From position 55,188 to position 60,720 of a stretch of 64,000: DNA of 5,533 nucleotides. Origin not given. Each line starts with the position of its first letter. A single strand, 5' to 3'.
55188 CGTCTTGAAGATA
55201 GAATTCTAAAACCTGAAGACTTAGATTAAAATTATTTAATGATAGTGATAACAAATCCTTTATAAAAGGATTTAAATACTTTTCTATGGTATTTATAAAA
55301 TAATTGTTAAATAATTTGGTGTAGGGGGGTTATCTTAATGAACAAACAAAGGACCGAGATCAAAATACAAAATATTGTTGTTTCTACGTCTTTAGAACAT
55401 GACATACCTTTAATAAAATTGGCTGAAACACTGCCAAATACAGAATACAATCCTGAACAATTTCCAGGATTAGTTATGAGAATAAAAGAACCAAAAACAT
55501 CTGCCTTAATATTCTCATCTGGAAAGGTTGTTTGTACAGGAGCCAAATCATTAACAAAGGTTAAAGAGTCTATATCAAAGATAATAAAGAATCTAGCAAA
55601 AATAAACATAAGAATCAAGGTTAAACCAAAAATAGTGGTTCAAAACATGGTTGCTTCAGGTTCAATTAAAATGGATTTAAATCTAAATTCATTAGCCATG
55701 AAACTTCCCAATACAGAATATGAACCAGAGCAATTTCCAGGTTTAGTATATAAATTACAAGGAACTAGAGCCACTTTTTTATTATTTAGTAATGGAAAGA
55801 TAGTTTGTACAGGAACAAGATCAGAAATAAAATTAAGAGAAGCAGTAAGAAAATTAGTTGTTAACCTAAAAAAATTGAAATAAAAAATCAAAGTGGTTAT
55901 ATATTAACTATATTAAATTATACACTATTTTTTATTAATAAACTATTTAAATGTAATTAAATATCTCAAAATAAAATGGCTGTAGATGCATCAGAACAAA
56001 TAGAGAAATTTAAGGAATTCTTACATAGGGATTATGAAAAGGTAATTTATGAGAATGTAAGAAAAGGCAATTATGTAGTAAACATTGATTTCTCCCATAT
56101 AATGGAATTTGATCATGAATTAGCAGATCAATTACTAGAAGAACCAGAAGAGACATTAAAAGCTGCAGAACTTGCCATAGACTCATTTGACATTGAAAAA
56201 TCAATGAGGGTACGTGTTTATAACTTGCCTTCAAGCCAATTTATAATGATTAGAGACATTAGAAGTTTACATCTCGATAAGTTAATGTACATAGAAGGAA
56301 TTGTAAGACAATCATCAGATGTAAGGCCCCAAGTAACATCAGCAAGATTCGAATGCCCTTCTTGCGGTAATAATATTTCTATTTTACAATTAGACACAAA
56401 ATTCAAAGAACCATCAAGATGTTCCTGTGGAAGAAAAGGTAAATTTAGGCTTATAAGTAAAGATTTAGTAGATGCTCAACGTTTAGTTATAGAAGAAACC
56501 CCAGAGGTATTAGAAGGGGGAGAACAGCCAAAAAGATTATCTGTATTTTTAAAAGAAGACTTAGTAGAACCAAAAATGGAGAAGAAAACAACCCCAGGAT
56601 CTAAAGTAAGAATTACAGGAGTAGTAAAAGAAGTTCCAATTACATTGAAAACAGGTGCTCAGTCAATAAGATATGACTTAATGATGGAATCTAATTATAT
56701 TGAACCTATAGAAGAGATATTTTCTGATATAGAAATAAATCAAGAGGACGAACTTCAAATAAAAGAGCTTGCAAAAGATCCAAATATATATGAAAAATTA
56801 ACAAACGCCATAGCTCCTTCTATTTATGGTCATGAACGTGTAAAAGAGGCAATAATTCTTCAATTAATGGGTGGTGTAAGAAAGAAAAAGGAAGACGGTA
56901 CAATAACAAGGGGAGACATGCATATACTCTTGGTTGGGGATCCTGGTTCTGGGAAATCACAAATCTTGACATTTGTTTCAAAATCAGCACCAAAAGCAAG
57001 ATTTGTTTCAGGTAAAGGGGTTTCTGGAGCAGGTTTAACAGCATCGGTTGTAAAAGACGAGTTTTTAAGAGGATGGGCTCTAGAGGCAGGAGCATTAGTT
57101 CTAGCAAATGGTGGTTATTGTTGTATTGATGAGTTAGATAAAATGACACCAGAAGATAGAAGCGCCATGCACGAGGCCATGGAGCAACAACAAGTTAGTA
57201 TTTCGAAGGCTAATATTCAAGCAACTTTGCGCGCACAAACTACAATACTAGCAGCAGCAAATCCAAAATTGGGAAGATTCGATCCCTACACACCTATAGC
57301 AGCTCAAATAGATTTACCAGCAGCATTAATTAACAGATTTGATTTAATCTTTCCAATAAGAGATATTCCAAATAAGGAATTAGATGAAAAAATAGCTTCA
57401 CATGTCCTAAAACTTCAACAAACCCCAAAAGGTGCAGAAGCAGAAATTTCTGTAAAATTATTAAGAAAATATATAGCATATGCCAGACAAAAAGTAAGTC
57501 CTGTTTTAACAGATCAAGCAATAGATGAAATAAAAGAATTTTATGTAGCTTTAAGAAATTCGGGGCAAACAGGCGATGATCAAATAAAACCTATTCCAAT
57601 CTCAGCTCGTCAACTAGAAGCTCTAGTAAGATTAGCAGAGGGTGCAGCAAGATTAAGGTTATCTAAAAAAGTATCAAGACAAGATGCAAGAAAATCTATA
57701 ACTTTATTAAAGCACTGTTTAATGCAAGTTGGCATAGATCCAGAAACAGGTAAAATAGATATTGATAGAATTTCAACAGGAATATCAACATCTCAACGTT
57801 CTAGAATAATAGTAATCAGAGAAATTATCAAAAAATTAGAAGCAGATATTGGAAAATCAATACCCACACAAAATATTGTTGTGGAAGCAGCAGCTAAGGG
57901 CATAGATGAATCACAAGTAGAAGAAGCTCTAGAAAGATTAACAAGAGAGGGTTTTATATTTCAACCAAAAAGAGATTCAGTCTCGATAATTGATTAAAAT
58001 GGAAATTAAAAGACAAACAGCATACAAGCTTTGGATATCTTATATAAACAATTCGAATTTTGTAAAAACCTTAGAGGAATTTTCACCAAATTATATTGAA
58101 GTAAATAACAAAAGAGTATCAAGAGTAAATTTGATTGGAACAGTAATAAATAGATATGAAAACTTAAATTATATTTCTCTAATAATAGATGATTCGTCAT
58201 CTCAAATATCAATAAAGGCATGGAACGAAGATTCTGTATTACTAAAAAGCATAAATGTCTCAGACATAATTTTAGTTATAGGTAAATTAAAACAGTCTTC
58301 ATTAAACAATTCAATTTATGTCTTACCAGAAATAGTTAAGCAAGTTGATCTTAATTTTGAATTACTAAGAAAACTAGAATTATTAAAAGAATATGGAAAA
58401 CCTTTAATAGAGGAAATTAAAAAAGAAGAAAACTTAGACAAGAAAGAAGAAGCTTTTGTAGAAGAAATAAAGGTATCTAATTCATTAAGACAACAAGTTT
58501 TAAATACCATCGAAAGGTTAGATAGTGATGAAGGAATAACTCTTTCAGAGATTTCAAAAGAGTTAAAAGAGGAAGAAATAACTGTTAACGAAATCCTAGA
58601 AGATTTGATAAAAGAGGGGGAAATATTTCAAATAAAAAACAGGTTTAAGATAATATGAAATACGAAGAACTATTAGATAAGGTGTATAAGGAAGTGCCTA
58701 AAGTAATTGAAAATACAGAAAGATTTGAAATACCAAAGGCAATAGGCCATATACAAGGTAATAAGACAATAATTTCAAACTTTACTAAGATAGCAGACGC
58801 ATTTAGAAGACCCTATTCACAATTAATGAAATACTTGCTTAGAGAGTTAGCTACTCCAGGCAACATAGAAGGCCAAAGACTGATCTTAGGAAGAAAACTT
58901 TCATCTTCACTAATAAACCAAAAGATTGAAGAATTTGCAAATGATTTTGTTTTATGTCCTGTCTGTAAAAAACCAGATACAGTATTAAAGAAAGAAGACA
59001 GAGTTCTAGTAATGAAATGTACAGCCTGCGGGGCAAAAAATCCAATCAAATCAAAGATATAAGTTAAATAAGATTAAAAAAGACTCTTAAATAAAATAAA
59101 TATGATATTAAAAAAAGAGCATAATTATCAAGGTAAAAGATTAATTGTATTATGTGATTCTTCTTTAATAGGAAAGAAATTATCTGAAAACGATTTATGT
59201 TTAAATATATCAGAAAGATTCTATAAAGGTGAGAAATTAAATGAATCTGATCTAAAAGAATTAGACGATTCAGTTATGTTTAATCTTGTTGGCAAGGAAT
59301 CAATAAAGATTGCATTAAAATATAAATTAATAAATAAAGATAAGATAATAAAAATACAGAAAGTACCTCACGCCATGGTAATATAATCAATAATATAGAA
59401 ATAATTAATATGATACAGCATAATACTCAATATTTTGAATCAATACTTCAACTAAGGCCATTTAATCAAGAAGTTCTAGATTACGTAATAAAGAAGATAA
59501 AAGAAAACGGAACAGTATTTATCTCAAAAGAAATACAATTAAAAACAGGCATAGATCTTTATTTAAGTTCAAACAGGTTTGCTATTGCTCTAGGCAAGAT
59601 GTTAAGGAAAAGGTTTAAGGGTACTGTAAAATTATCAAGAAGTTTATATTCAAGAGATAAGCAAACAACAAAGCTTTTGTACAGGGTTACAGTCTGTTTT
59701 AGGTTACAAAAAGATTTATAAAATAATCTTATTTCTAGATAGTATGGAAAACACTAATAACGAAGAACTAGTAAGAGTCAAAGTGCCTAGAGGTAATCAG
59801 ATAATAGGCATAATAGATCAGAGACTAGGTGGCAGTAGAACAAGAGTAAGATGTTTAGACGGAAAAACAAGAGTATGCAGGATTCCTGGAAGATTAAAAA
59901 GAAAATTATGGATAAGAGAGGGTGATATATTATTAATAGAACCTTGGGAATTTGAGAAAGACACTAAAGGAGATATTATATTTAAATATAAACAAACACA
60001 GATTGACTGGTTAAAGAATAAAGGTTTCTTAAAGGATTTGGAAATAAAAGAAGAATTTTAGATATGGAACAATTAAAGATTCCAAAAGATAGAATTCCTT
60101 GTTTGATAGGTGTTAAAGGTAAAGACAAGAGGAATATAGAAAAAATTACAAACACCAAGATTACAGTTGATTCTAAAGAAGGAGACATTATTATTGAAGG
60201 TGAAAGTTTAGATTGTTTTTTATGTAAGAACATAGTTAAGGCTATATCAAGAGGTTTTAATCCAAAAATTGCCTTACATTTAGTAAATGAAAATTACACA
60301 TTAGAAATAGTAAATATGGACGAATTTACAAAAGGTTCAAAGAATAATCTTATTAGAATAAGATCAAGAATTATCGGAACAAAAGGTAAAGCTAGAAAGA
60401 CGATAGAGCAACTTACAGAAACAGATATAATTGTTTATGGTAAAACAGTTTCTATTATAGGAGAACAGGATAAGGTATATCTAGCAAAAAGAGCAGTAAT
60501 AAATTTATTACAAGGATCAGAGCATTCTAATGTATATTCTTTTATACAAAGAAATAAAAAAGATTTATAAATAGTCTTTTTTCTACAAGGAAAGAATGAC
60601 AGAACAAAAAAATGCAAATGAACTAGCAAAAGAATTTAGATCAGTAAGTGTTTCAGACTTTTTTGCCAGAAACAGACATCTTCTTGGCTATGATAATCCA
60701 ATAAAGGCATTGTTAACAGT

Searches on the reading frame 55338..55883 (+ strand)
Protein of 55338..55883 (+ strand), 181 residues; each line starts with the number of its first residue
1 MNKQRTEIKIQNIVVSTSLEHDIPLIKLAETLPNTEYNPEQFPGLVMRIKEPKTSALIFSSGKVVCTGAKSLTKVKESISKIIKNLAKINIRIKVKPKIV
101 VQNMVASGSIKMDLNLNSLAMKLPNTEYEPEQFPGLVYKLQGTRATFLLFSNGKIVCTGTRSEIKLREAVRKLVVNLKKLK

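Call 35: search_protein_families(library=pfam, proteins=[window:55338-55883:+], max_evalue=0.01)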
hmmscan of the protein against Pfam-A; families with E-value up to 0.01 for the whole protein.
window:55338-55883:+ (181 aa): 2 families
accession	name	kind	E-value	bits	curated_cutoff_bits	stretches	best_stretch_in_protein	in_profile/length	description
PF00352.27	TBP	-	4.2e-61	203.2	22.9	2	7-88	1-84/85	Transcription factor TFIID (or TATA-binding protein, TBP)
PF11858.14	DUF3378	-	0.00064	20.3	27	0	37-70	22-55/76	Domain of unknown function (DUF3378)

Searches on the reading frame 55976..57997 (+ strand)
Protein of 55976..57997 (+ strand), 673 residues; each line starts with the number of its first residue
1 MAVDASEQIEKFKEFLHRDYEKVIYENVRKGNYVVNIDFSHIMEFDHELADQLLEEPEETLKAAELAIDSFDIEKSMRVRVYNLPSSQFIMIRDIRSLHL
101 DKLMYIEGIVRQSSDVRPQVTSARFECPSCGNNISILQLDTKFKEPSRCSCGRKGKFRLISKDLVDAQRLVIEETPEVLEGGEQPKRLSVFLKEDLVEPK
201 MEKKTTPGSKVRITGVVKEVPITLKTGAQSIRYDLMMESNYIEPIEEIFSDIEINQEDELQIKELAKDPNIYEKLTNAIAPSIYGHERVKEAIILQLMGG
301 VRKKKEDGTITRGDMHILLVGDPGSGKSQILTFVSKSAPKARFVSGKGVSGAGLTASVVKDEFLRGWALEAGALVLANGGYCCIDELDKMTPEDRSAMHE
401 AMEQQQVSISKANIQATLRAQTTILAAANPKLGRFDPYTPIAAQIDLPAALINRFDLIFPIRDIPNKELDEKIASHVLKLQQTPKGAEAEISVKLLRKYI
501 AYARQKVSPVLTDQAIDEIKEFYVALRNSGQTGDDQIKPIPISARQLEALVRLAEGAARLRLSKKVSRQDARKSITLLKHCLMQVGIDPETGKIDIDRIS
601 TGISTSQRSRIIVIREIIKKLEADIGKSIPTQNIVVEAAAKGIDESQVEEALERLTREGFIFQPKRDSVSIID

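Call 9: search_protein_families(library=pfam, proteins=[window:55976-57997:+])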
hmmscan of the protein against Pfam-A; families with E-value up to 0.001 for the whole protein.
window:55976-57997:+ (673 aa): 12 families
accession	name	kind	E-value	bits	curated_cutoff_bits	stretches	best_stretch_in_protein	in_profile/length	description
PF00493.29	MCM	-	3.5e-93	311.3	23.3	1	260-480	3-223/224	MCM P-loop domain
PF17855.7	MCM_lid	-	4.4e-26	91.6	27.4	1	495-582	2-87/87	MCM AAA-lid domain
PF17207.9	MCM_OB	-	9.2e-25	87.3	24.8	1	92-220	2-125/126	MCM OB domain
PF01078.27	Mg_chelatase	-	3.2e-09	36.9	20.3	1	369-430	97-158/207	Magnesium chelatase, subunit ChlI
PF14551.11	MCM_N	-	4.5e-09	37.1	24.9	1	10-71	2-72/95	MCM N-terminal domain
PF07728.20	AAA_5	-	1.9e-05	25.1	22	1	316-431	1-124/139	AAA domain (dynein-related subfamily)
PF07726.17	AAA_3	-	2.1e-05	24.9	27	1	316-430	1-112/131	ATPase family associated with various cellular activities (AAA)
PF13191.12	AAA_16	-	4.3e-05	24.5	32.6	1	312-404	21-122/167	AAA ATPase domain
PF21120.3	MCM_WH_arc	-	7.6e-05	23.1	26.1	1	611-667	3-60/63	Archaeal MCM, winged-helix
PF22798.2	DUF5817_CT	-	0.00015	22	29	1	630-660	13-44/54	DUF5817, C-terminal domain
PF00004.35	AAA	-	0.0007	20.5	21.2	0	317-430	1-110/131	ATPase family associated with various cellular activities (AAA)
PF00158.32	Sigma54_activat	-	0.00075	19.7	20.2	0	309-432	17-145/168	Sigma-54 interaction domain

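Call 37: find_homologous_proteins(query=window:55976-57997:+, max_evalue=1e-50)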
Query window:55976-57997:+ (673 aa): 7998 proteins with E <= 1e-50 among 8000 candidates; the best 120 are listed.
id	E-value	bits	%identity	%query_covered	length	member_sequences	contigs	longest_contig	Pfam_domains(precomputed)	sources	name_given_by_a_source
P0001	0.0e+0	1463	100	100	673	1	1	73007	PF14551.12,PF07726.18,PF17855.8,PF00493.30,PF07728.21,PF01078.28,PF17207.10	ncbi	ncbi:MAG: minichromosome maintenance protein MCM [archaeon]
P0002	0.0e+0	1371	93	100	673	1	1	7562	PF14551.12,PF07726.18,PF17855.8,PF00493.30,PF07728.21,PF01078.28,PF17207.10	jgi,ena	-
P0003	0.0e+0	1271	84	100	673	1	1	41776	PF14551.12,PF21120.4,PF07726.18,PF17855.8,PF00493.30,PF07728.21,PF01078.28,PF17207.10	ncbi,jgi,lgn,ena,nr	ncbi:MAG: minichromosome maintenance protein MCM [Nanoarchaeota archaeon]|nr:minichromosome maintena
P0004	0.0e+0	1120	75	100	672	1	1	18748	PF14551.12,PF21120.4,PF17855.8,PF00493.30,PF07728.21,PF01078.28,PF17207.10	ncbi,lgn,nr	ncbi:minichromosome maintenance protein MCM [archaeon]|nr:minichromosome maintenance protein MCM [ar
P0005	0.0e+0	1109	74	99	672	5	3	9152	PF14551.12,PF21120.4,PF17855.8,PF00493.30,PF07728.21,PF01078.28,PF17207.10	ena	-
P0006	0.0e+0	1089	73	99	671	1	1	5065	PF14551.12,PF17855.8,PF00493.30,PF21100.5,PF07728.21,PF01078.28,PF17207.10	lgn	-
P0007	0.0e+0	1087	73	100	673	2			PF14551.12,PF21120.4,PF17855.8,PF00493.30,PF07728.21,PF01078.28,PF17207.10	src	-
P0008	0.0e+0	1078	72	100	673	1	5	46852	PF14551.12,PF21120.4,PF17855.8,PF00493.30,PF07728.21,PF01078.28,PF17207.10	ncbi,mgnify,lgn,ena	ncbi:MAG: minichromosome maintenance protein MCM [Nanoarchaeota archaeon]|mgnify:CR=1 FL=1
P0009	0.0e+0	1077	72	100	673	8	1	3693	PF14551.12,PF21120.4,PF17855.8,PF00493.30,PF07728.21,PF01078.28,PF17207.10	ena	-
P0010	0.0e+0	1075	72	100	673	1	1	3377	PF14551.12,PF21120.4,PF17855.8,PF00493.30,PF07728.21,PF01078.28,PF17207.10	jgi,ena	-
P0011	0.0e+0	1074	71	99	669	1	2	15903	PF14551.12,PF21120.4,PF17855.8,PF00493.30,PF07728.21,PF01078.28,PF17207.10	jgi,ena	-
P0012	0.0e+0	1073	71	99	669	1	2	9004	PF14551.12,PF21120.4,PF17855.8,PF00493.30,PF07728.21,PF01078.28,PF17207.10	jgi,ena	-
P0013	0.0e+0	1066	71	100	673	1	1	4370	PF14551.12,PF21120.4,PF17855.8,PF00493.30,PF07728.21,PF01078.28,PF17207.10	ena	-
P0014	0.0e+0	1066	71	100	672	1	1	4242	PF14551.12,PF21120.4,PF07726.18,PF17855.8,PF00493.30,PF07728.21,PF01078.28,PF17207.10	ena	-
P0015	0.0e+0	1066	71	100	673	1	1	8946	PF14551.12,PF21120.4,PF17855.8,PF00493.30,PF07728.21,PF01078.28,PF17207.10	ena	-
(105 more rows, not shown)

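Call 38: find_encoding_contigs(protein=P0001, flank=1000, max_places=3)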
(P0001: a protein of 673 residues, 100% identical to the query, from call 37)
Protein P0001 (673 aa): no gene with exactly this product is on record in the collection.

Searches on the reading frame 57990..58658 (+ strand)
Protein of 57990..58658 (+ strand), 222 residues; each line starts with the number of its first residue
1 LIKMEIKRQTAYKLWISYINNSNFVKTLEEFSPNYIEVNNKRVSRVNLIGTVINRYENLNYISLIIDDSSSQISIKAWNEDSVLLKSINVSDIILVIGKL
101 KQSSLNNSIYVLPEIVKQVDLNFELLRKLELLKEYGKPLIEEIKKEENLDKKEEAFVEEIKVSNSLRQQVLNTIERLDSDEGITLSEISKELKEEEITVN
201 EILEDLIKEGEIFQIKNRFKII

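Call 35: search_protein_families(library=pfam, proteins=[window:57990-58658:+], max_evalue=0.01)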
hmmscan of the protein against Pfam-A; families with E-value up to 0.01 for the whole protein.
window:57990-58658:+ (222 aa): 3 families
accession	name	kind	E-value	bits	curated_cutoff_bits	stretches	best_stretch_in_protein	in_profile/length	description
PF08784.17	RPA_C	-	6.4e-08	33.7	22.6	1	154-214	40-101/106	Replication protein A C terminal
PF01336.31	tRNA_anti-codon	-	1.9e-06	28.2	27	1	46-103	1-60/75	OB-fold nucleic acid binding domain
PF16100.11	RMI2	-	0.0017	18.6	29.4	1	40-122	35-115/132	RecQ-mediated genome instability protein 2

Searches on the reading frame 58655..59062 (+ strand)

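Call 35: search_protein_families(library=pfam, proteins=[window:58655-59062:+], max_evalue=0.01)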
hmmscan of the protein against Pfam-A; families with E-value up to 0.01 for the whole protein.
window:58655-59062:+ (135 aa): 3 families
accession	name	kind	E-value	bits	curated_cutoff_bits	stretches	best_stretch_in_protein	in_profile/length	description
PF01873.23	eIF-5_eIF-2B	-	5.7e-35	120.2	27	1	19-128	6-117/117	Domain found in IF2B/IF5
PF14354.12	Lar_restr_allev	-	0.0025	18.4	28.6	1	101-127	6-33/58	Restriction alleviation protein Lar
PF09526.16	DUF2387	-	0.0088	16.5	25.9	0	100-129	10-40/72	Probable metal-binding protein (DUF2387)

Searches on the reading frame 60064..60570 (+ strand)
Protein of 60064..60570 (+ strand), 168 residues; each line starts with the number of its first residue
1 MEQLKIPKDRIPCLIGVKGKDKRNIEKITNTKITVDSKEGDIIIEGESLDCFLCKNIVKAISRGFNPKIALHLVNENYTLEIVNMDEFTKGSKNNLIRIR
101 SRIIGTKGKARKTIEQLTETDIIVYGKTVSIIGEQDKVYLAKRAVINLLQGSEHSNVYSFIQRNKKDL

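Call 35: search_protein_families(library=pfam, proteins=[window:60064-60570:+], max_evalue=0.01)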
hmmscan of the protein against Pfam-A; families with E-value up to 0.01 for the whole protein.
window:60064-60570:+ (168 aa): 4 families
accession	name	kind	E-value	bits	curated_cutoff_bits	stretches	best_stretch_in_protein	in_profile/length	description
PF00013.35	KH_1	-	8.2e-13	48.3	21.5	2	2-57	2-63/66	KH domain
PF21800.4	KH_KRR1_2nd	-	1.3e-12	48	27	1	80-149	3-71/91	KRR1 small subunit processome component, second KH domain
PF22891.2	KH_PNO1_2nd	-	2.3e-07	31.3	27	1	93-160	15-82/90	Eukaryotic type KH-domain (KH-domain type I) (327.11.2)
PF22675.2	KH-I_KHDC4-BBP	-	0.0036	17.6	30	0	98-128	6-36/76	KHDC4/BBP-like, KH-domain type I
